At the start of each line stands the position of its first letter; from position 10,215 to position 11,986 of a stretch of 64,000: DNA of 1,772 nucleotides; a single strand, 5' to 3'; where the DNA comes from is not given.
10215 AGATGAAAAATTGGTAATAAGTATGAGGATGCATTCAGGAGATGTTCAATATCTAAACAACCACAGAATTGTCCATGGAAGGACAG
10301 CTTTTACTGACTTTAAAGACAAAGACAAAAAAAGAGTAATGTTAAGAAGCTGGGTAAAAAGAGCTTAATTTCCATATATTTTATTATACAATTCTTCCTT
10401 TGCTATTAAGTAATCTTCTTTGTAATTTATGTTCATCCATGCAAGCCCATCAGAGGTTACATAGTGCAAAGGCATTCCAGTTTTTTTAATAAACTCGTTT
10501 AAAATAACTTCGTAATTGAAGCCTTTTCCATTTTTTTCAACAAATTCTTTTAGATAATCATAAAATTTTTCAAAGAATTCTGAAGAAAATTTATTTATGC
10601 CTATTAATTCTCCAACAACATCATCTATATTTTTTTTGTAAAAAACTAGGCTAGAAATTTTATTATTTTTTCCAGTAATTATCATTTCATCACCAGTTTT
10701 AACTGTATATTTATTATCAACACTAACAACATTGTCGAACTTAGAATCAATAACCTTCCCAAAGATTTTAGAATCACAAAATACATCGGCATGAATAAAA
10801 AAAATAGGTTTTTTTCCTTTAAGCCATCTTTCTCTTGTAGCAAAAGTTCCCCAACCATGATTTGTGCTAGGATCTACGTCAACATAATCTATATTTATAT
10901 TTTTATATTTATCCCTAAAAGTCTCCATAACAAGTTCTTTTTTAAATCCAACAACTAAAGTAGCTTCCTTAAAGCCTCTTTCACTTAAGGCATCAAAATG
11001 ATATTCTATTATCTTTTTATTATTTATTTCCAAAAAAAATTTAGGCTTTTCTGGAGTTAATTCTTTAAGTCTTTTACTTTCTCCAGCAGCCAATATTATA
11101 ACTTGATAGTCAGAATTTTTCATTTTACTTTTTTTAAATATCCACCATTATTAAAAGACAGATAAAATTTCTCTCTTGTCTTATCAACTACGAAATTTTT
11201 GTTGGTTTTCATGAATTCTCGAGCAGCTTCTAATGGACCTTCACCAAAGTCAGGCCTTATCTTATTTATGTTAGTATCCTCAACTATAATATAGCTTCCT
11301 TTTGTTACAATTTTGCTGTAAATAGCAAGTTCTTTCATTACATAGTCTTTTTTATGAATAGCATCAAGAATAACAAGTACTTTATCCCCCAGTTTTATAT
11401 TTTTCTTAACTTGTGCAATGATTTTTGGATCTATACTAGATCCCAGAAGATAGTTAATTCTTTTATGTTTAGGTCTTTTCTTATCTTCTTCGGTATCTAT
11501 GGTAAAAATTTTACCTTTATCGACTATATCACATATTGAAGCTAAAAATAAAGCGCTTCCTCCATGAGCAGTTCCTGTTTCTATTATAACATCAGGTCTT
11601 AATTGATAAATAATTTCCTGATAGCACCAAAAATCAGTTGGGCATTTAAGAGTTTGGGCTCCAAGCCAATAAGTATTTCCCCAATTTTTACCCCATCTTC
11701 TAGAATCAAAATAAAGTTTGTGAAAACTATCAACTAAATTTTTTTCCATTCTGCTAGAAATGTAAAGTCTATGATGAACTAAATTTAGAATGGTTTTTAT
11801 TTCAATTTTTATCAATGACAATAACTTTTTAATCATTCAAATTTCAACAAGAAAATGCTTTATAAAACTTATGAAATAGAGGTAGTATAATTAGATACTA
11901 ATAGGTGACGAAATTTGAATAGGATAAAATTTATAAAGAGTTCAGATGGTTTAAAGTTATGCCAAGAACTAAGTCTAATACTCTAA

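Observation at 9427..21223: Phosphonate cluster in a DPANN-like archaeon: fosfomycin-like early steps wired to CDP-alcohol phosphotransferases and a flippase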

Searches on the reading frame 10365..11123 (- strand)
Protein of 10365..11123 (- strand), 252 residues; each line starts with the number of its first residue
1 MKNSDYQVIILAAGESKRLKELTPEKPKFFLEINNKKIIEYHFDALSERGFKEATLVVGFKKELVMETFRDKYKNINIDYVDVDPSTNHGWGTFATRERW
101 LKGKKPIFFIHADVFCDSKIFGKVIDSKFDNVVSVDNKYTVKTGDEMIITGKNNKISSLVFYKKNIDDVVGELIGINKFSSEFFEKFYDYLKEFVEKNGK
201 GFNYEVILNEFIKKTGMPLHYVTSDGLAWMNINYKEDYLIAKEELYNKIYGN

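Call 3: search_protein_families(library=pfam, proteins=[window:10365-11123:-], max_evalue=0.01)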
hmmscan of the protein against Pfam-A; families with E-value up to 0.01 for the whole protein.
window:10365-11123:- (252 aa): 3 families
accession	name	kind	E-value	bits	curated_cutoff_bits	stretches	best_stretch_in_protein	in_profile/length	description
PF00483.29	NTP_transferase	-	4.2e-08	33.5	21.2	1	8-119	2-116/245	Nucleotidyl transferase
PF12804.13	NTP_transf_3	-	6.3e-08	33.4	27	1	8-114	1-96/160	MobA-like NTP transferase domain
PF01128.25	IspD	-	0.0023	18.2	27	1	8-62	3-54/221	2-C-methyl-D-erythritol 4-phosphate cytidylyltransferase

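Call 5: search_protein_families(library=ncbifam, proteins=[window:10365-11123:-], max_evalue=0.001)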
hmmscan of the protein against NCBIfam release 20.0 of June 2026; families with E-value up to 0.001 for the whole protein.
window:10365-11123:- (252 aa): 23 families
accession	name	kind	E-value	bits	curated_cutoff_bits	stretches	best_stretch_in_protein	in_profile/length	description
TIGR03992.1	Arch_glmU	subfamily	3.8e-21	75.4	292.1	1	7-249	2-231/393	bifunctional sugar-1-phosphate nucleotidylyltransferase/acetyltransferase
NF041313.1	UDPGP_AglF_Halo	equivalog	3.6e-18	65.9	400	1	7-84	2-79/234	UTP--glucose-1-phosphate uridylyltransferase AglF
NF045761.1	NAMPUrTaseMurU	equivalog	9.8e-12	45.2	250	1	8-123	3-117/226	N-acetylmuramate alpha-1-phosphate uridylyltransferase MurU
NF041173.1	Sug_nt_acttase_Thmprot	equivalog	9.5e-11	41.2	600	1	7-192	2-180/405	bifunctional sugar-1-phosphate nucleotidylyltransferase/acetyltransferase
NF049965.1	GlMnHpPGnyltfHddC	equivalog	3.6e-09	36.6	300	1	7-122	2-114/221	D-glycero-D-manno-heptose 1-phosphate guanosyltransferase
TIGR01208.1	rmlA_long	equivalog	1.5e-08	33.9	320.25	1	9-83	3-79/353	glucose-1-phosphate thymidylyltransferase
NF041135.1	IPPtranDIPPsyn_Thcocales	equivalog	2.4e-08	33.4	580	1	7-245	2-217/419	bifunctional L-myo-inositol-1-phosphate cytidylyltransferase/CDP-L-myo-inositol myo-inositolphosphotransferase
NF010939.0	PRK14359.1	equivalog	8.6e-07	27.9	592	1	6-249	3-237/430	bifunctional UDP-N-acetylglucosamine diphosphorylase/glucosamine-1-phosphate N-acetyltransferase GlmU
NF010934.1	PRK14354.1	equivalog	1.3e-06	27.2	450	1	8-74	2-65/447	bifunctional UDP-N-acetylglucosamine diphosphorylase/glucosamine-1-phosphate N-acetyltransferase GlmU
TIGR01173.1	glmU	equivalog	2.8e-06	26.4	366.85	1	7-77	2-69/452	bifunctional UDP-N-acetylglucosamine diphosphorylase/glucosamine-1-phosphate N-acetyltransferase GlmU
TIGR00453.1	ispD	equivalog_domain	3.2e-06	26.8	181.3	1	8-68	2-60/219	2-C-methyl-D-erythritol 4-phosphate cytidylyltransferase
NF045665.1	NTPtran_DVU1551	equivalog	5.3e-06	25.7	315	1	7-71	2-61/359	DVU_1551 family NTP transferase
NF010933.0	PRK14353.1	equivalog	7.1e-06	24.9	505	1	3-114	3-109/453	bifunctional UDP-N-acetylglucosamine diphosphorylase/glucosamine-1-phosphate N-acetyltransferase GlmU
TIGR03310.1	matur_MocA_YgfJ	equivalog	1.2e-05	25.4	186.45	1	8-73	2-62/188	molybdenum cofactor cytidylyltransferase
NF001457.0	PRK00317.1-3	equivalog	1.2e-05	24.9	164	0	7-73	3-62/200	molybdenum cofactor guanylyltransferase MobA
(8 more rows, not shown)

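Call 66: search_solved_structures(query=window:10365-11123:-, max_evalue=0.001)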
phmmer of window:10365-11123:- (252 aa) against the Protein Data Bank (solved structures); distinct sequences matched with E-value up to 0.001: 13.
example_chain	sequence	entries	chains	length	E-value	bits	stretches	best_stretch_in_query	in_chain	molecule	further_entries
6pd1_A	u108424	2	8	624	2e-10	44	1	7-249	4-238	Nucleotidyl transferase/aminotransferase, class V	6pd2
1jyk_A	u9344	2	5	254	2.4e-09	40.5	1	3-189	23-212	CTP:phosphocholine Cytidylyltransferase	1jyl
5xhw_A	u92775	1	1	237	4.4e-07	33.1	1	6-135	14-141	Putative 6-deoxy-D-mannoheptose pathway protein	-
2ggo_A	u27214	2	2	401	6e-07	32.6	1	8-184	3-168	401aa long hypothetical glucose-1-phosphate thymidylyltransferase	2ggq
6jq8_A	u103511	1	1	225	6.4e-07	32.6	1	6-135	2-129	Putative 6-deoxy-D-mannoheptose pathway protein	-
5z09_A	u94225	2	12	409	7.4e-07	32.3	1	8-184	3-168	Dual sugar-1-phosphate nucleotidylyltransferase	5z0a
7whr_B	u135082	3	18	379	2.8e-06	30.5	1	7-117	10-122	Nucleotidyl transferase family protein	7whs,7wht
4y7t_A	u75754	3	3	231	3e-05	27.1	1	8-119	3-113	Nucleotidyl transferase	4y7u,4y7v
7x8j_A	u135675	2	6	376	7.2e-05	25.8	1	8-117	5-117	Mannose-1-phosphate guanylyltransferase 1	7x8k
8yre_D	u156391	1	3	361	8e-05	25.7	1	8-117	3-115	Mannose-1-phosphate guanylyltransferase 1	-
7d72_K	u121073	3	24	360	0.00042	23.3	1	8-119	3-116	Mannose-1-phosphate guanyltransferase beta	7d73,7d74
9y3p_I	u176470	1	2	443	0.00059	22.8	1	5-81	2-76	Translation initiation factor eIF2B subunit gamma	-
6caj_J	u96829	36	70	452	0.0006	22.8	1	5-74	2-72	Translation initiation factor eIF-2B subunit gamma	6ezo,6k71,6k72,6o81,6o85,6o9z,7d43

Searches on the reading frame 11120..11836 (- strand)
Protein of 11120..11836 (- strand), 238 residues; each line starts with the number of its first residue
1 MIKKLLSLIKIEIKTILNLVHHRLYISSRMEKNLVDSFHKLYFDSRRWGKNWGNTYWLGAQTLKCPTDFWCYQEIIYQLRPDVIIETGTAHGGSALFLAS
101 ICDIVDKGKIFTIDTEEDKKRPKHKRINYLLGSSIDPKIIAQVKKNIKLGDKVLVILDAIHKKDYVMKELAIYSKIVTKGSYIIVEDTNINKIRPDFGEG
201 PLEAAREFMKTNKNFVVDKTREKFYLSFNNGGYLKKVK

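Call 3: search_protein_families(library=pfam, proteins=[window:11120-11836:-], max_evalue=0.01)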
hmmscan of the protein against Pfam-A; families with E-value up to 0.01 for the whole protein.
window:11120-11836:- (238 aa): 2 families
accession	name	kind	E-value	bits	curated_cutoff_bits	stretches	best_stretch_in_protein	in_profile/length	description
PF04989.18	RMNT_CmcI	-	1.7e-58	198.2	23.2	1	52-236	4-205/206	Rhamnosyl O-methyltransferase/CmcI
PF13578.12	Methyltransf_24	-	9.9e-06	26.8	26.3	1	85-188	1-105/105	Methyltransferase domain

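Call 5: search_protein_families(library=ncbifam, proteins=[window:11120-11836:-], max_evalue=0.001)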
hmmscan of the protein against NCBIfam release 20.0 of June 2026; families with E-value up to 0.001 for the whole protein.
window:11120-11836:- (238 aa): 1 family
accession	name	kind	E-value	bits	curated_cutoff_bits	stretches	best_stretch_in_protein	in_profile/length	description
NF045824.1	RhmsylMtase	equivalog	2.4e-40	138.3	400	1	29-234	13-223/226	rhamnosyl O-methyltransferase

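Call 68: search_solved_structures(query=window:11120-11836:-, max_evalue=0.001)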
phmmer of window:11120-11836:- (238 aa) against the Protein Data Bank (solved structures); distinct sequences matched with E-value up to 0.001: 2.
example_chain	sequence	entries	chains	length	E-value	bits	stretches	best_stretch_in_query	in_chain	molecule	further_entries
2br3_A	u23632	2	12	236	0.00017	24.8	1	55-188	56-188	CEPHALOSPORIN HYDROXYLASE CMCI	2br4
2bm8_A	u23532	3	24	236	0.00019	24.7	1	55-188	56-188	CEPHALOSPORIN HYDROXYLASE CMCI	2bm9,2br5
